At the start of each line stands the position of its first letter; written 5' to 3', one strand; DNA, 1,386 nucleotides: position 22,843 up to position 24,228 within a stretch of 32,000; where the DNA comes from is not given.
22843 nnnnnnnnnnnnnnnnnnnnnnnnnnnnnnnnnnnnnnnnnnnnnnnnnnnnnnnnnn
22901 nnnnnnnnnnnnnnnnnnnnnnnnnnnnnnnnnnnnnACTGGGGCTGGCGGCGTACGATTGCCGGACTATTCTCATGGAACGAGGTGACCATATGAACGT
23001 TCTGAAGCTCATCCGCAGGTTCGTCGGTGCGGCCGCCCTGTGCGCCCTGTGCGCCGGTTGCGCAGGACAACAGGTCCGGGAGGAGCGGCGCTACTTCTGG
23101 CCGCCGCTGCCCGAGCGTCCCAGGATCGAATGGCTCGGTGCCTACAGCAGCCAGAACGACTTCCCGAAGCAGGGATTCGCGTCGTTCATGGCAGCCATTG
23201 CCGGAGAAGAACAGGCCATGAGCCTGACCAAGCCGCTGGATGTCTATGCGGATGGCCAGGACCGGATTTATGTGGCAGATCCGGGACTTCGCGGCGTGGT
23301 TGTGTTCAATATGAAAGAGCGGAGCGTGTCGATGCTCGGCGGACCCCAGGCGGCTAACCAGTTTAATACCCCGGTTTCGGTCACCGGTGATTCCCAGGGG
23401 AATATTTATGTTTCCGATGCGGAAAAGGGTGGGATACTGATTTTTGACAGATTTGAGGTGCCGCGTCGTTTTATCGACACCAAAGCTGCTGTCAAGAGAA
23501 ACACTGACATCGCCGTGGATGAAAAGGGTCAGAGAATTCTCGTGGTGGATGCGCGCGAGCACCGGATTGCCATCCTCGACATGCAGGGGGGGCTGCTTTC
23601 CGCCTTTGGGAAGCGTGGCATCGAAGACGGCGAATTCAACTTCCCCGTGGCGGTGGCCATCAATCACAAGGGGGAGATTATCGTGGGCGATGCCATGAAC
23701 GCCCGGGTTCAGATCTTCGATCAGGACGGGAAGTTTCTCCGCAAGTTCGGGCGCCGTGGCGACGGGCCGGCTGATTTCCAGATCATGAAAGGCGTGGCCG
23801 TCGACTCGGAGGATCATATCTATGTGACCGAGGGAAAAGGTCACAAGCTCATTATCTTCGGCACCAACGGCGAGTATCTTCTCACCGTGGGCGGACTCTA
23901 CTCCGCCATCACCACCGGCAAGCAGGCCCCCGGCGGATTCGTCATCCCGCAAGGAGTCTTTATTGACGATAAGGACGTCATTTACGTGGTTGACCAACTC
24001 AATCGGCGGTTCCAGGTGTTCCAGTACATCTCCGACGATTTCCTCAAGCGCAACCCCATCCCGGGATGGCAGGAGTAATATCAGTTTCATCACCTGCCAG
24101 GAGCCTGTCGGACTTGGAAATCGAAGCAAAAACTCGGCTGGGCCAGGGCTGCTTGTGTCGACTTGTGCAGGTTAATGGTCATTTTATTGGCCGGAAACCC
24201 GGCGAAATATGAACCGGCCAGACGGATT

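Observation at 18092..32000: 14-kb co-directional extracellular-electron-transfer locus organised as four terminator-delimited units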

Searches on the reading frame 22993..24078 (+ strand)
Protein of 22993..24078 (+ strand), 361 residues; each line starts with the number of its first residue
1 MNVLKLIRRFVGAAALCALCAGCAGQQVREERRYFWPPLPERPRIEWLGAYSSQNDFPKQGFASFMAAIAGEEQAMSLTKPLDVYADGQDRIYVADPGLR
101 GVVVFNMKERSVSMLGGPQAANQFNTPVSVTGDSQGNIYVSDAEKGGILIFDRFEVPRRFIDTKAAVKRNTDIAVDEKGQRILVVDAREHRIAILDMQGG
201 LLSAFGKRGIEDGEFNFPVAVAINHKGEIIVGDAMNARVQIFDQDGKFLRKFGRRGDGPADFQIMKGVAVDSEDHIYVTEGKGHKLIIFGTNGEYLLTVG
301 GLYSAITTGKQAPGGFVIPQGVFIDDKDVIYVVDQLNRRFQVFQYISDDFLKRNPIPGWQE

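Call 13: search_protein_families(library=pfam, proteins=[window:22993-24078:+], max_evalue=0.01)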
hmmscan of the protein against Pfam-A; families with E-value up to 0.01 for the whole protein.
window:22993-24078:+ (361 aa): 4 families
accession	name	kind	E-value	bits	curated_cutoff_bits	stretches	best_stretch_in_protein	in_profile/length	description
PF01436.27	NHL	-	9.4e-22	76.4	20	1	215-242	1-28/28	NHL repeat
PF17170.10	DUF5128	-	7.4e-15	55.4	22.9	1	225-296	52-125/321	6-bladed beta-propeller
PF08450.18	SGL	-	5.6e-05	23.3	26.3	0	171-251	137-219/246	SMP-30/Gluconolactonase/LRE-like region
PF16288.11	DUF4934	-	0.0013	19.3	27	1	228-296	35-101/102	Domain of unknown function (DUF4934)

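Call 14: search_protein_families(library=ncbifam, proteins=[window:22993-24078:+], max_evalue=0.01)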
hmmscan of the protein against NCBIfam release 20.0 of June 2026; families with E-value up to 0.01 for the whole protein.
window:22993-24078:+ (361 aa): 3 families
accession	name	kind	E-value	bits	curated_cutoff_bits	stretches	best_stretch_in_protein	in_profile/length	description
NF035926.1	scyF_NHL_VPEP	equivalog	2e-34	119.4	350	3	110-254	137-285/376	scytonemin biosynthesis PEP-CTERM protein ScyF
NF047780.1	LIC12708_fam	subfamily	8.8e-08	31.4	150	1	234-295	153-216/391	LIC_12708 family protein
NF033206.1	ScyE_fam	subfamily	9.5e-07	28.6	80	0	121-152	4-31/333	ScyD/ScyE family protein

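Call 87: search_solved_structures(query=window:22993-24078:+, max_evalue=0.01)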
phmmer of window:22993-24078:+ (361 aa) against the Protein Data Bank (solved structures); distinct sequences matched with E-value up to 0.01: 38.
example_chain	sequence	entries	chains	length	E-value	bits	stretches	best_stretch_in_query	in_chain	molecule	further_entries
6d69_A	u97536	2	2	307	1.2e-58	202.1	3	179-289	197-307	NHL Repeat Region of D. melanogaster Thin | Thin, isoform D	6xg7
7qrx_A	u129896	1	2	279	6.3e-47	163.6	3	179-289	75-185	E3 ubiquitin-protein ligase TRIM71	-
9jur_A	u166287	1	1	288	7.3e-47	163.4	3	179-289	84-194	E3 ubiquitin-protein ligase TRIM71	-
8j72_A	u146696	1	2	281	2e-46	162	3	179-289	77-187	E3 ubiquitin-protein ligase TRIM71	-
6fpt_A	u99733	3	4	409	2.2e-45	158.5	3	180-289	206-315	E3 ubiquitin-protein ligase TRIM71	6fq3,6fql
7qrw_A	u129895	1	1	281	5.7e-41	144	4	173-272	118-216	Isoform 4 of Tripartite motif-containing protein 3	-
7b96_A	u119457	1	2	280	4.2e-40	141.2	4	173-272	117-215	Isoform 2 of Tripartite motif-containing protein 2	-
7qrv_A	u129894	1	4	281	5.1e-40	140.9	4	173-272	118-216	Tripartite motif-containing protein 2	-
7b2r_A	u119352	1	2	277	7.2e-40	140.4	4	173-272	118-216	Tripartite motif-containing protein 2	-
4zlr_A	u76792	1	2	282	2e-28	102.7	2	204-257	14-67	Brain tumor protein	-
1q7f_A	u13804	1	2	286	2.2e-28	102.6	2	204-259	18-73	brain tumor CG10719-PA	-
5ex7_A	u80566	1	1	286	2.2e-28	102.6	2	204-257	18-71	Brain tumor protein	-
7nyq_A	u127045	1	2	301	1.5e-15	60.4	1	180-294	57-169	Meiotic P26, isoform C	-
1rwi_B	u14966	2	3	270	1.4e-06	30.9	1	79-239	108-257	Serine/threonine-protein kinase pknD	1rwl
3wwa_A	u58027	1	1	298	2.1e-06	30.3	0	78-339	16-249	Pizza7H protein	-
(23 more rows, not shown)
